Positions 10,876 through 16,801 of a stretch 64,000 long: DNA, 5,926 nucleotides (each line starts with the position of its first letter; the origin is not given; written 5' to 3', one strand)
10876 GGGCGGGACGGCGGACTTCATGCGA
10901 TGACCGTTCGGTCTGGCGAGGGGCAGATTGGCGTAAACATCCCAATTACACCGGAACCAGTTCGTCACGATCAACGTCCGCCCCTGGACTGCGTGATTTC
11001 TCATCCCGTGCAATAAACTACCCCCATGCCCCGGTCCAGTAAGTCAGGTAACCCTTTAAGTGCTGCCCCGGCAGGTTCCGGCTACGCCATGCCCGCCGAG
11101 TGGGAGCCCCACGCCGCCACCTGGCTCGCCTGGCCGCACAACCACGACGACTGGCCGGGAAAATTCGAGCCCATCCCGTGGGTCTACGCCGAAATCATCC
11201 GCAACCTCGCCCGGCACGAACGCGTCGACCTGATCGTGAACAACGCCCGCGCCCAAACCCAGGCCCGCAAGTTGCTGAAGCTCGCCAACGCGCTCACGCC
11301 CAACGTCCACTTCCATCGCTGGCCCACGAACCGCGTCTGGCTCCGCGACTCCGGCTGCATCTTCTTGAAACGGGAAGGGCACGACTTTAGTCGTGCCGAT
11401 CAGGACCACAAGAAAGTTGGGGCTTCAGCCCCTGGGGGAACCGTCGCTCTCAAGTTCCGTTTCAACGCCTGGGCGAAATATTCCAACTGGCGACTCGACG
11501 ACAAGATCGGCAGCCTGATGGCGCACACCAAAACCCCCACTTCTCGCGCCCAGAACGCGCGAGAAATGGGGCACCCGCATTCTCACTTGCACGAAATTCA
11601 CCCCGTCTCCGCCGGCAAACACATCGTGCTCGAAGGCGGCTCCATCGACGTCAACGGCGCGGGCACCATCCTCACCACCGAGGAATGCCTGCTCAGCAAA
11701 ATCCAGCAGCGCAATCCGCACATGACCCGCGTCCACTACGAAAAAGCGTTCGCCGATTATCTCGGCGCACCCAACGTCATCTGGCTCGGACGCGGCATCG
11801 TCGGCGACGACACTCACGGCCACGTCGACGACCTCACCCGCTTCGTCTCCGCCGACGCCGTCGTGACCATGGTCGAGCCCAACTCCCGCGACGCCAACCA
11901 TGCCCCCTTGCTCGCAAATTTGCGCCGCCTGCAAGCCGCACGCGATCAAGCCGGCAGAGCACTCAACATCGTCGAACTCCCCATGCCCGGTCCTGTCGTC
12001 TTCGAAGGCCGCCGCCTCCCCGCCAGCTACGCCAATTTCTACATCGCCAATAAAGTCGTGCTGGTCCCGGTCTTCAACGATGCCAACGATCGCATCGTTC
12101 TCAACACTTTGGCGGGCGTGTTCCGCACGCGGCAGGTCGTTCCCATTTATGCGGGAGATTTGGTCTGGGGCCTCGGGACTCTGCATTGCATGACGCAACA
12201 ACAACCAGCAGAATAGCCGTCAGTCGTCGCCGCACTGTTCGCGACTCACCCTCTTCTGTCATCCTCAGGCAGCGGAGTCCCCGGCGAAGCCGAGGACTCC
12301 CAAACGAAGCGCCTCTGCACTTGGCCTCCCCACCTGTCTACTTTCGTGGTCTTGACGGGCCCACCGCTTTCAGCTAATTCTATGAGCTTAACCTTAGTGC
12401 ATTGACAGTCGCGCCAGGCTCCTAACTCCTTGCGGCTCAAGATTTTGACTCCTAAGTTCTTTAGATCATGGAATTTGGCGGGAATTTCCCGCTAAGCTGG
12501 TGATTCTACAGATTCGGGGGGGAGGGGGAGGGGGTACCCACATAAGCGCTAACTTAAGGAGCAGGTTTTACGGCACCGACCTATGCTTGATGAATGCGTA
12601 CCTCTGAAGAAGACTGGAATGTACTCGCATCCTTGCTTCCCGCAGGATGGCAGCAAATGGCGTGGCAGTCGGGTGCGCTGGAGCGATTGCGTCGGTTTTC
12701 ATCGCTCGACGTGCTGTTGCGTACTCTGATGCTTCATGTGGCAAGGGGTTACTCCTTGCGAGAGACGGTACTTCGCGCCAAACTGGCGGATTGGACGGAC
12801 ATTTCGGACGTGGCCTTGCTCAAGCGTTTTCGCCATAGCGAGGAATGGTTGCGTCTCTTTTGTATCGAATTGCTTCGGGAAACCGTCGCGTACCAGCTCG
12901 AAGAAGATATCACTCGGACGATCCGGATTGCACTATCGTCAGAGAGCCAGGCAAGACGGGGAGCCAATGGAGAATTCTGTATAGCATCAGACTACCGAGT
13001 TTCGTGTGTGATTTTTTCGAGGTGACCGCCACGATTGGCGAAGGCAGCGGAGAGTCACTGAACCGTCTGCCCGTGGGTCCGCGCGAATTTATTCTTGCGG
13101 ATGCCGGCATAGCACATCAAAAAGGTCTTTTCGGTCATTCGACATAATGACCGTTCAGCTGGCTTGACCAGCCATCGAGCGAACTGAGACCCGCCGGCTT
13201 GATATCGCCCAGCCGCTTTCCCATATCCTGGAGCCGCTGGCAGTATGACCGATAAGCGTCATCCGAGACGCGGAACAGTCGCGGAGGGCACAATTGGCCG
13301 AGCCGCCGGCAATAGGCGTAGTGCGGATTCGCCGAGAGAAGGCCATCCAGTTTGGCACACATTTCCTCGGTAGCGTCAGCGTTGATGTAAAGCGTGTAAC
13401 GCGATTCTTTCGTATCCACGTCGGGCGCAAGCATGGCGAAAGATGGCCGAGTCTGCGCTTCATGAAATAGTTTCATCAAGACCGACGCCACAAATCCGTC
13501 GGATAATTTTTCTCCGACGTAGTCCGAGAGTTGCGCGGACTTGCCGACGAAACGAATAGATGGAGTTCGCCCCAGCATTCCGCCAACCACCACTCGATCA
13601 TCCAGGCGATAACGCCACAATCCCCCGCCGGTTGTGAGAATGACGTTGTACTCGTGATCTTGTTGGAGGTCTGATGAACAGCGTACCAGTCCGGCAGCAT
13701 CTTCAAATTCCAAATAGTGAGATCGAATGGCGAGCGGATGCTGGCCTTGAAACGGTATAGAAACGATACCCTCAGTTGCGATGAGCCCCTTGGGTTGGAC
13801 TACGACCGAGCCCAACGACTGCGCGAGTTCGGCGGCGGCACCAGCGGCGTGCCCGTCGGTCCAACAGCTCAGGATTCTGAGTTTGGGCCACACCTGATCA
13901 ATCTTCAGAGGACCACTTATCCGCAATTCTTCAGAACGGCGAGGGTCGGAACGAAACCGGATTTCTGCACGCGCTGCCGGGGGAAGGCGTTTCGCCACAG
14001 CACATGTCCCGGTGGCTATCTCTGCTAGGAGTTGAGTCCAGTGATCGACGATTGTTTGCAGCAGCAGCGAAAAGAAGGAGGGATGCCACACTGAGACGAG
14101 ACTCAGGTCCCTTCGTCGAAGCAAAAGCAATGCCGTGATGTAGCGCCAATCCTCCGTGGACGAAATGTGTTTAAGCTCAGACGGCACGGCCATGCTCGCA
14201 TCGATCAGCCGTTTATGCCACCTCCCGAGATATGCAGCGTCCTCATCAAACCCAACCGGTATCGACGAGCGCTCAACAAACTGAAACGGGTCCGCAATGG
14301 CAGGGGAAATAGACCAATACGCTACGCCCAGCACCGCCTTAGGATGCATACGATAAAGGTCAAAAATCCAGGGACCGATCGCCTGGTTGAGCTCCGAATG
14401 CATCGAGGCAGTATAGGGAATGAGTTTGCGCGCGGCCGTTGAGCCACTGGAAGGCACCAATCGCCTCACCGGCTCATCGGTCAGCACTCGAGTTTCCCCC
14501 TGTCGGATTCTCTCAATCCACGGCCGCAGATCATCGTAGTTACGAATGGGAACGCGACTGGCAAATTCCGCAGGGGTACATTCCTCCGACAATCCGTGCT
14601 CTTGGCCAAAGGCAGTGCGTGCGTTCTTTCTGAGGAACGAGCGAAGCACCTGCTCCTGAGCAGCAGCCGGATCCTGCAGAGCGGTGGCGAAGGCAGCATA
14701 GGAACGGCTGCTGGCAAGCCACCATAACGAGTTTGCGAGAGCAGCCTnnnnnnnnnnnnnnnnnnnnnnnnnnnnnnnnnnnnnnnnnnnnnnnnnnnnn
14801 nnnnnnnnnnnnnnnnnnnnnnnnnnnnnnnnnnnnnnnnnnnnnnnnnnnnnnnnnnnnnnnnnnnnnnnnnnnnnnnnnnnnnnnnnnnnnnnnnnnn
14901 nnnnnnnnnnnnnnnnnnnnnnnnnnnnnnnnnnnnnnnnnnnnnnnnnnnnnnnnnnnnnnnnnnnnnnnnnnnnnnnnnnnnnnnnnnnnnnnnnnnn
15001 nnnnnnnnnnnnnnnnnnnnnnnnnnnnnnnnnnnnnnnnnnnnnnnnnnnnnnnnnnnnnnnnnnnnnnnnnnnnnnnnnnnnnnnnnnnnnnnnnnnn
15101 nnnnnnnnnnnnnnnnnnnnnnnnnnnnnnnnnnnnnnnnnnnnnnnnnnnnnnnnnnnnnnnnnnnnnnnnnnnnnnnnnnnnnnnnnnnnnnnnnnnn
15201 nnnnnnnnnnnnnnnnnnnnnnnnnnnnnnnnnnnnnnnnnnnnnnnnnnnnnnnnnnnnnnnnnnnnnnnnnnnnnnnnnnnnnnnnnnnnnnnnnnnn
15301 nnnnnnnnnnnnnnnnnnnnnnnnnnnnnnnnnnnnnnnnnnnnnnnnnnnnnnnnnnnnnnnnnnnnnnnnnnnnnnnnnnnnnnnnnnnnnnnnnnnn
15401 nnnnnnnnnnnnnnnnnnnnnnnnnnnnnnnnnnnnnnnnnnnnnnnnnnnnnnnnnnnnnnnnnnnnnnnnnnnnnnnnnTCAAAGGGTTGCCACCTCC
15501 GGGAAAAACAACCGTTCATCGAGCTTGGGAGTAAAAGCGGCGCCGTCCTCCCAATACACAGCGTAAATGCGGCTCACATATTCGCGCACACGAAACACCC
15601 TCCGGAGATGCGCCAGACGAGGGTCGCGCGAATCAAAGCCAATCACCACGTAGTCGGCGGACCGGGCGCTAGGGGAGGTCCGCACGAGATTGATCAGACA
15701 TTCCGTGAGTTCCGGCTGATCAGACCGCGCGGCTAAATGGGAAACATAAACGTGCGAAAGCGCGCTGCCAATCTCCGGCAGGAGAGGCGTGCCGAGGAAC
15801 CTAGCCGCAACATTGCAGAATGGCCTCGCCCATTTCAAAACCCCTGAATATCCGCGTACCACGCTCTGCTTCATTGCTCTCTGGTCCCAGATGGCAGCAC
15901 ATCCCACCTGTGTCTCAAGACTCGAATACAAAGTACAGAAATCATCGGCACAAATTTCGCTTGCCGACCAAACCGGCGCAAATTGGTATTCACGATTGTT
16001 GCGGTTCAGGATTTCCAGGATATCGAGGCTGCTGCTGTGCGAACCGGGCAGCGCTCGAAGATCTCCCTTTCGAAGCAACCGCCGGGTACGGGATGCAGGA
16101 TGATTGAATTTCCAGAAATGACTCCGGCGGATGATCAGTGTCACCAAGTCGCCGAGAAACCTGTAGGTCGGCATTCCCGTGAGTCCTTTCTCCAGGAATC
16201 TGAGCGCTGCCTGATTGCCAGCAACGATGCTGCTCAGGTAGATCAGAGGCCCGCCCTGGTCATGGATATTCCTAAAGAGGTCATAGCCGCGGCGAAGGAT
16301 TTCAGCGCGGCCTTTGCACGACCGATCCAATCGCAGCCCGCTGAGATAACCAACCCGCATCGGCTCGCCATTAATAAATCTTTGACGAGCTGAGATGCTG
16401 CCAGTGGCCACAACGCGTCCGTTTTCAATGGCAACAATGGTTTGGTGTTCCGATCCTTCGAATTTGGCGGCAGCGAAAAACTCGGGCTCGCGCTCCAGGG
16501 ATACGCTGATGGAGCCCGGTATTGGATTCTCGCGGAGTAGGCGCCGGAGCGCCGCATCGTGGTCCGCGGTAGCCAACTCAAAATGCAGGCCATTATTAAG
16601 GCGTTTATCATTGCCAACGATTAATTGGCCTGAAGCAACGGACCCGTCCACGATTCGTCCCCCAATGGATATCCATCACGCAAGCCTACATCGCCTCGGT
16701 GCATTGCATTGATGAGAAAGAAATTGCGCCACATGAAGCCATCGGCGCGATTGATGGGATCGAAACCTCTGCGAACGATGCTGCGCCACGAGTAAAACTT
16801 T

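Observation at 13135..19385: Operon of two B12-binding radical SAM paralogs, two GNAT-like proteins and a GH3 adenylating enzyme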

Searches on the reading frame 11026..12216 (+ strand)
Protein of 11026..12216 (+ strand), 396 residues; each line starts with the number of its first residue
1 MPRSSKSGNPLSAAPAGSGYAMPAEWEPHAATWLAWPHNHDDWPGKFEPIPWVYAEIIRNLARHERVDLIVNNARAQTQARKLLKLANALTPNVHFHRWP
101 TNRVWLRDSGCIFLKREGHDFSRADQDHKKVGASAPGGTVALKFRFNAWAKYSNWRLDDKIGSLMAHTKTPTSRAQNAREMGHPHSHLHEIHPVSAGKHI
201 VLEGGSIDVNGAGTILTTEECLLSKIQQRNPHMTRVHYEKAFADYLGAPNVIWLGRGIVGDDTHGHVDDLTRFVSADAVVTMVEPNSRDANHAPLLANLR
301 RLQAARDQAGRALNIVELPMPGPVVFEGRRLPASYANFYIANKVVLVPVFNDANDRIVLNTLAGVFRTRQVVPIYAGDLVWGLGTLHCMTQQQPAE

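Call 74: search_protein_families(library=pfam, proteins=[window:11026-12216:+], max_evalue=0.0001)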
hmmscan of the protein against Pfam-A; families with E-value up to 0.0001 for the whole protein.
window:11026-12216:+ (396 aa): 1 family
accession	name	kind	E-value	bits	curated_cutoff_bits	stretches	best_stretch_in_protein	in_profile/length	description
PF04371.20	PAD_porph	-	6.5e-110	367.8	25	1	22-394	2-321/321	Porphyromonas-type peptidyl-arginine deiminase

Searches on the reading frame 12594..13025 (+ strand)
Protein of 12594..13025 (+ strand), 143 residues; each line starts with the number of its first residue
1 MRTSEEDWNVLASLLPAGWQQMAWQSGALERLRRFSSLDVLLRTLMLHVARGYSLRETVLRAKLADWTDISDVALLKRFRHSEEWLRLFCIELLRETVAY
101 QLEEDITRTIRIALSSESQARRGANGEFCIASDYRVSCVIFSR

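Call 10: search_protein_families(library=pfam, proteins=[window:12594-13025:+], max_evalue=0.01)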
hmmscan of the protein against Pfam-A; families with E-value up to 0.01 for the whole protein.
window:12594-13025:+ (143 aa): 0 families

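Call 75: search_dna_similar(query=window:12594-13025:+, collection=plasmids, mode=protein, max_rows=8, max_evalue=0.001)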
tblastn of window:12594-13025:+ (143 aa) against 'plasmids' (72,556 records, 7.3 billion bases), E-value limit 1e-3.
Records with a match: 866; places in all: 949; records where one place covers at least 80% of the query: 8.
Best place of each record, by identity: <60% 866.
By first word of the organism name: Escherichia 656; Salmonella 89; Klebsiella 69; Enterobacter 11; Citrobacter 10; Shigella 9; Serratia 5; Mycetohabitans 5; uncultured 2; Providencia 2; and 7 more.
By predicted mobility (MOB-suite, as given by PLSDB): conjugative 547; mobilizable 161; non-mobilizable 158.
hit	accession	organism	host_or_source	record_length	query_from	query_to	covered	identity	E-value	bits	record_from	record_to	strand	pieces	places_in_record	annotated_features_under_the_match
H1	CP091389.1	Escherichia coli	Homo sapiens,human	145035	1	142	99%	28.5%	7e-6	51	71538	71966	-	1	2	none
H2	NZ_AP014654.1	Escherichia coli O169:H41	-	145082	1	142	99%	28.5%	8e-6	51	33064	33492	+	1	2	IS4-like element IS421 family transposase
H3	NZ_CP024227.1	Escherichia coli O169:H41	-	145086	1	142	99%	28.5%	8e-6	51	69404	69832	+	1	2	none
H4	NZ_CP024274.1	Escherichia coli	-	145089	1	142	99%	28.5%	8e-6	51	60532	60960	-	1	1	IS4-like element IS421 family transposase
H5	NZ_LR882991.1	Escherichia coli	-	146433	1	142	99%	28.5%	8e-6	51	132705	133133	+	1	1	IS4-like element IS421 family transposase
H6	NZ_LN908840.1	Escherichia coli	-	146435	1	142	99%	28.5%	8e-6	51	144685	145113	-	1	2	IS4-like element IS421 family transposase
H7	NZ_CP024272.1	Escherichia coli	-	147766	1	142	99%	28.5%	8e-6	51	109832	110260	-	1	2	IS4-like element IS421 family transposase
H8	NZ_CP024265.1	Escherichia coli O169:H41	-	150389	1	142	99%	28.5%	8e-6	51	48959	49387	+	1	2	IS4-like element IS421 family transposase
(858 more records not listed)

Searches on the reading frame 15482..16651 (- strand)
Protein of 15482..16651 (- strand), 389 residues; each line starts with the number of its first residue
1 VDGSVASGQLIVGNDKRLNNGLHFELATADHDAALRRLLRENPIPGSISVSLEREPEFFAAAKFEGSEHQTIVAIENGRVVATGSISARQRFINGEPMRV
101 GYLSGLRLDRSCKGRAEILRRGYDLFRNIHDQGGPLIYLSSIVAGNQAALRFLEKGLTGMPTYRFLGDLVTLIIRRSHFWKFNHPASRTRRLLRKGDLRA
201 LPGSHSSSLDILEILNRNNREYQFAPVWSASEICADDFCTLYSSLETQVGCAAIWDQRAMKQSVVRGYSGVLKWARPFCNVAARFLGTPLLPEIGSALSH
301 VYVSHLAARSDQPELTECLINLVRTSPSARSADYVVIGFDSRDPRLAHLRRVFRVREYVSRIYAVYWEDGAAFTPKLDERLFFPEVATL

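Call 6: search_protein_families(library=pfam, proteins=[window:15482-16651:-], max_evalue=0.01)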
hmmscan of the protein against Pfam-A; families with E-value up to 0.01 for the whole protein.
window:15482-16651:- (389 aa): 1 family
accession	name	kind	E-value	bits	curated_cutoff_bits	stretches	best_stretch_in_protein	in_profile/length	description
PF00583.31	Acetyltransf_1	-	0.0069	17.1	20.7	0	57-155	23-113/116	Acetyltransferase (GNAT) family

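Call 7: search_protein_families(library=ncbifam, proteins=[window:15482-16651:-], max_evalue=0.01)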
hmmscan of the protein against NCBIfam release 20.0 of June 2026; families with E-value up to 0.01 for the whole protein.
window:15482-16651:- (389 aa): 1 family
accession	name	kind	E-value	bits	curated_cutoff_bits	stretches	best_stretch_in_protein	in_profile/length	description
NF000054.1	AAC_2p_Ie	exception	0.0024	17.7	400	1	75-117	54-96/182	aminoglycoside N-acetyltransferase AAC(2')-Ie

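Call 28: search_solved_structures(query=A2, max_evalue=10, show_alignments=2)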
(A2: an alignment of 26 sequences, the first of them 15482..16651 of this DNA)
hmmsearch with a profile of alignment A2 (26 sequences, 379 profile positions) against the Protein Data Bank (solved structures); distinct sequences matched with E-value up to 10: 1.
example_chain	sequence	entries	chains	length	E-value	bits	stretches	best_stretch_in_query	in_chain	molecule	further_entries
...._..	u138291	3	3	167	0.39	12.7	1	136-188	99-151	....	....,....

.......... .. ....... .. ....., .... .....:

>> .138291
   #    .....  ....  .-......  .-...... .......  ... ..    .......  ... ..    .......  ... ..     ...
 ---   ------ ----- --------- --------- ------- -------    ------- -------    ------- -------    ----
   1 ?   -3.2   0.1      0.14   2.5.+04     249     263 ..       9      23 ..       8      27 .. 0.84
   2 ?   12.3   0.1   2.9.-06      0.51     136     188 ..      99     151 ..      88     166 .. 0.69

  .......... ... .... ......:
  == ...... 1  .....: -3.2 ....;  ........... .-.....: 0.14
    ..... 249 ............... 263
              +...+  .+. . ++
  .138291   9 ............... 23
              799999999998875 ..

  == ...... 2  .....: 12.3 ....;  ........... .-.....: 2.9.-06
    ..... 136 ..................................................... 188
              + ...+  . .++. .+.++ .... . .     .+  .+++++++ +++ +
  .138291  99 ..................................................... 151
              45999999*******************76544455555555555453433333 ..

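Call 32: find_homologous_proteins(query=window:15482-16651:-, max_evalue=0.00001)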
Query window:15482-16651:- (389 aa): 241 proteins with E <= 0.00001 among 8000 candidates; the best 120 are listed.
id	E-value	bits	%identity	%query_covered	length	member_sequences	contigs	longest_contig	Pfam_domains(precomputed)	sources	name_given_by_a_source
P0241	2.6e-260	881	100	100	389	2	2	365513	-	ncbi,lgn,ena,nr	ncbi:MAG TPA: hypothetical protein VMD99_05405 [Terriglobales bacterium]|nr:hypothetical protein [Te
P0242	1.4e-246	836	96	100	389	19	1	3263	-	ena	-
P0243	8.9e-241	816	93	100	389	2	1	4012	-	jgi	-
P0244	5.6e-235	797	90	100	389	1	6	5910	-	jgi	jgi:hypothetical protein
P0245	4.7e-222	755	86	100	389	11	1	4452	-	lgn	-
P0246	1.4e-216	737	83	100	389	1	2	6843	-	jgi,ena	-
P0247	2.2e-216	736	84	100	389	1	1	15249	-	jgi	-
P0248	6.2e-214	728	82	100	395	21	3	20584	-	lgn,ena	-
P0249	7.7e-212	721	81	100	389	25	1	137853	-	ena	-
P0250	7.2e-210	715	81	100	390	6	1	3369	-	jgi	jgi:hypothetical protein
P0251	2.9e-204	696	79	100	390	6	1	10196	-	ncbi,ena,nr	ncbi:MAG TPA: hypothetical protein VNO32_35675 [Candidatus Acidoferrum sp.]|nr:hypothetical protein 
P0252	4.0e-201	686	78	100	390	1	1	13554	-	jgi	jgi:hypothetical protein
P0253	2.3e-196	670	79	97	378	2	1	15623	-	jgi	jgi:hypothetical protein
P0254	2.6e-196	670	77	100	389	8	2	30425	-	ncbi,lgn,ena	ncbi:MAG: GNAT family N-acetyltransferase [Candidatus Sulfotelmatobacter sp.]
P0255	3.2e-149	515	61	100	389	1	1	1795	-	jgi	-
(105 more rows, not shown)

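Call 45: predict_structure(alignment_id=A5)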
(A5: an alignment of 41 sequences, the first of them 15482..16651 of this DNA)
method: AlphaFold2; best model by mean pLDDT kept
length: 389 residues; sequences in the alignment: 41
mean_pLDDT: 89.4   pTM: 0.85
mean pLDDT of the five models: 89.4, 88.9, 87.9, 87.5, 87.3
residues with pLDDT >= 90: 297; 70-90: 64; 50-70: 10; < 50: 18
segments of 3 or more residues with pLDDT < 50: 1-18
pLDDT, mean of each block of 10 residues (from residue 1): 30 43 94 96 91 93 86 95 95 97 92 89 95 96 89 88 96 81 72 92 94 97 95 92 94 93 95 95 91 95 94 94 91 95 96 93 95 94 85
secondary structure, 60 per line:
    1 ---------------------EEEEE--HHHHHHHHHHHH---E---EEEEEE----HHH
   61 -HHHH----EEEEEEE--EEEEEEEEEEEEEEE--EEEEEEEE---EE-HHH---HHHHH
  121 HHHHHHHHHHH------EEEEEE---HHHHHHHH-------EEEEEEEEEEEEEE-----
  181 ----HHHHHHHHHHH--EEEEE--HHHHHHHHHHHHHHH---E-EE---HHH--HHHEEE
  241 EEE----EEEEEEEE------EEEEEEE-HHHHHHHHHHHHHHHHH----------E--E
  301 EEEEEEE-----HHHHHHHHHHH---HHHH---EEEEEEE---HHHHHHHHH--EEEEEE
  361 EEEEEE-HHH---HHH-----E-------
elements in order: E22-26 H29-40 E48-53 H62-65 E70-76 E79-93 E96-103 H116-131 E138-143 H147-154 E162-175 H185-195 E198-202 H205-219 E238-243 E248-255 E262-268 H270-286 E300-307 H313-323 H327-330 E334-340 H344-352 E355-366

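Call 47: fold_search(model_id=the predicted structure, library=pdb)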
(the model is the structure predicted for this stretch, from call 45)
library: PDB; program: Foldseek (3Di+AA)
matches with E <= 10: 1215; with E <= 0.001: 424
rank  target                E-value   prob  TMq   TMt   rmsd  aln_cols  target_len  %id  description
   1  6f56_A                4.3e-13  1.00  0.53  0.53   7.1       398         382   13  Mutant of Human N-myristoyltransferase with bound myristoyl-CoA (released 2019-03-20)
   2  6sk8_A                5.8e-13  1.00  0.53  0.53   7.1       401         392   12  DeltaC3 C-terminal truncation of HsNMT1 in complex with MyrCoA and GDCFSKPR substrates (released 2020-03-18)
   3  7rk3_A                7.3e-13  1.00  0.53  0.57   6.9       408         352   12  Crystal structure of human N-myristoyltransferase 1 fragment (residues 109-496) bound to diacylated human Arf6 octapep (released 2022-07-27)
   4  6sk3_B                7.8e-13  1.00  0.52  0.52   7.3       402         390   12  C-terminal HsNMT1 deltaC3 truncation in complex with both MyrCoA and GNCFSKPR substrates (released 2020-03-18)
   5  5o9s_B                1.1e-12  1.00  0.52  0.53   7.1       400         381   12  HsNMT1 in complex with CoA and Myristoylated-GKSNSKLK octapeptide (released 2018-06-27)
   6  7owp_A                1.2e-12  1.00  0.53  0.52   7.2       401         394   12  HsNMT1 in complex with both MyrCoA and ACE-G-(L-ORN)SFSKPR (released 2022-12-21)
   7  5uut_A                1.3e-12  1.00  0.51  0.52   7.2       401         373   12  N-myristoyltransferase 1 (NMT) bound to myristoyl-CoA (released 2018-01-17)
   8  7q3a_A                1.5e-12  1.00  0.55  0.62   6.4       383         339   12  Crystal structure of MAB_4324 a tandem repeat GNAT from Mycobacterium abscessus (released 2022-05-04)
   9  3jtk_B                1.5e-12  1.00  0.52  0.53   7.3       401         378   12  Crystal Structure of human type-I N-myristoyltransferase with bound myristoyl-CoA and inhibitor DDD90055 (released 2009-09-22)
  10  6pav_B                1.6e-12  1.00  0.54  0.55   6.8       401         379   12  Structure of Human NMT1 with products CoA and myristoyl-lysine peptide with acetylated N-terminus (released 2020-03-11)
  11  2i00_C                1.6e-12  1.00  0.43  0.42   7.6       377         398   10  Crystal structure of acetyltransferase (GNAT family) from Enterococcus faecalis (released 2006-09-19)
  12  6ehj_B                1.7e-12  1.00  0.53  0.54   6.9       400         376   12  Human N-myristoyltransferase (NMT1) with Myristoyl-CoA and peptide bound (released 2019-03-27)
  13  5uut_B                1.8e-12  1.00  0.51  0.52   7.1       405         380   12  N-myristoyltransferase 1 (NMT) bound to myristoyl-CoA (released 2018-01-17)
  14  3iu1_B                1.8e-12  1.00  0.52  0.53   7.4       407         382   12  Crystal Structure of human type-I N-myristoyltransferase with bound myristoyl-CoA (released 2009-09-15)
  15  6skj_B                2.2e-12  1.00  0.53  0.53   7.0       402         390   11  DeltaC2 C-terminal truncation of HsNMT1 in complex with MyrCoA and GNCFSKPR substrates (released 2020-03-18)
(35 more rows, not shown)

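Call 59: search_protein_families(library=padloc, proteins=[window:15482-16651:-], max_evalue=0.001)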
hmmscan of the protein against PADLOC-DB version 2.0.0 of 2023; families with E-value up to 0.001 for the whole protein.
window:15482-16651:- (389 aa): 0 families

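Call 66: search_protein_representatives(alignment_id=A5)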
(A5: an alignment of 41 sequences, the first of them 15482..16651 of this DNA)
Query: 41 sequences, 388 profile positions. Proteins with E-value up to 0.001 (for the whole library): 3797; up to 1e-10: 2951; up to 1e-30: 1620. The best 150 are listed.
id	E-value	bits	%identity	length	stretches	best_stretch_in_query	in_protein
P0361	2.5e-158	543.3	-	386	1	1-388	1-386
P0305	9.7e-155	531.5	-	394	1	1-388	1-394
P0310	5.9e-152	522.3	-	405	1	10-388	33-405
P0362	5.4e-143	492.8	-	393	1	1-388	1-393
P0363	8.6e-143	492.1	-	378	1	18-388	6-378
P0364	1.3e-141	488.2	-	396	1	4-388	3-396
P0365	1.1e-140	485.1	-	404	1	1-388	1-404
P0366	9.0e-139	478.9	-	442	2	66-388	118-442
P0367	1.9e-137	474.5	-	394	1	1-388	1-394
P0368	8.1e-136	469.2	-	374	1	1-388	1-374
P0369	2.1e-134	464.5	-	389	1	1-388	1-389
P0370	6.4e-133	459.6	-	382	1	1-388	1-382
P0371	2.3e-131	454.5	-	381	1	1-388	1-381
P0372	1.7e-130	451.7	-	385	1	19-388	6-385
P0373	2.7e-130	451.0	-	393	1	1-388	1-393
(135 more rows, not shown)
